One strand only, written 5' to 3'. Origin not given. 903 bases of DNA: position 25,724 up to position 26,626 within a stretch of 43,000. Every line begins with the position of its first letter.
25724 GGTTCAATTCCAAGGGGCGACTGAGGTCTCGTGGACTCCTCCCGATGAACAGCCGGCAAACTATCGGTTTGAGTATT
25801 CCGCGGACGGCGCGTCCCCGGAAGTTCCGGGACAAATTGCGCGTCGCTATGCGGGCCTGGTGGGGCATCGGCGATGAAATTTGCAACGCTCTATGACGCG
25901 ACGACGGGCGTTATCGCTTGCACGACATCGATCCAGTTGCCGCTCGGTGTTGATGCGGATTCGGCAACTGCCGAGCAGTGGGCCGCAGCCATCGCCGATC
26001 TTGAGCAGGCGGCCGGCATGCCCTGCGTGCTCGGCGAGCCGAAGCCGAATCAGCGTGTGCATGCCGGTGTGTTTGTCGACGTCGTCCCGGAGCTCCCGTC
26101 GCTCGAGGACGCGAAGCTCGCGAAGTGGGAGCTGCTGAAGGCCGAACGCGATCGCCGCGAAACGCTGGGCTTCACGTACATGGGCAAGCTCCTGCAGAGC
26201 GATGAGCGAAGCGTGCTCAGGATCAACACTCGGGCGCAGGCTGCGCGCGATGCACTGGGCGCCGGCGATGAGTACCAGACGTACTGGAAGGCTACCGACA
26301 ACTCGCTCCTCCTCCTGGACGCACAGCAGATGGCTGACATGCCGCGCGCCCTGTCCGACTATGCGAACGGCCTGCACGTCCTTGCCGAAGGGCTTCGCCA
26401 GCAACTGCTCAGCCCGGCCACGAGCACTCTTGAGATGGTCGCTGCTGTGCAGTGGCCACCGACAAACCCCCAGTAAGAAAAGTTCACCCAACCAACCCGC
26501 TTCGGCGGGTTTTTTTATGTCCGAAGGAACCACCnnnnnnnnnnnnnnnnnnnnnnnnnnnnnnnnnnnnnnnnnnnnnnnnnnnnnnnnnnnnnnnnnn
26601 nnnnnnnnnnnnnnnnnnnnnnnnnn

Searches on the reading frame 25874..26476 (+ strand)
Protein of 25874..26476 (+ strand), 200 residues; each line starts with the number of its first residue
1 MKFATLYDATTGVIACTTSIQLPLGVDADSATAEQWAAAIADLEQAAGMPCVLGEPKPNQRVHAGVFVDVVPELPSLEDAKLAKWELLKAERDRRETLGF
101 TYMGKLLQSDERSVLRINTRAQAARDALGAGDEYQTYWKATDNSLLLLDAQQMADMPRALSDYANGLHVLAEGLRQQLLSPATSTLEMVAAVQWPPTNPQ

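Call 27: search_protein_families(library=pfam, proteins=[window:25874-26476:+], max_evalue=0.01)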
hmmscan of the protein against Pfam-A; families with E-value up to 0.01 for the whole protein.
window:25874-26476:+ (200 aa): 1 family
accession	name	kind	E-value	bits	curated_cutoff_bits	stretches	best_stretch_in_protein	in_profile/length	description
PF14301.12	DUF4376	-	8.1e-16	58.9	25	1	79-183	1-97/106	Domain of unknown function (DUF4376)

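Call 94: search_protein_families(library=phrogs, proteins=[window:25874-26476:+], max_evalue=0.001)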
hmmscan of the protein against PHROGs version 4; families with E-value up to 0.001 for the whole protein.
window:25874-26476:+ (200 aa): 3 families
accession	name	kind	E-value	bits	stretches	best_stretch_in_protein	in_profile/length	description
phrog_2837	-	tail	1e-12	49.2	1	76-193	83-192/202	tail protein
phrog_1807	-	tail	8.2e-08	33.2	1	77-194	117-239/241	tail fiber protein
phrog_10508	-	tail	2.1e-05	25.4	1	78-163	48-128/159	tail fiber protein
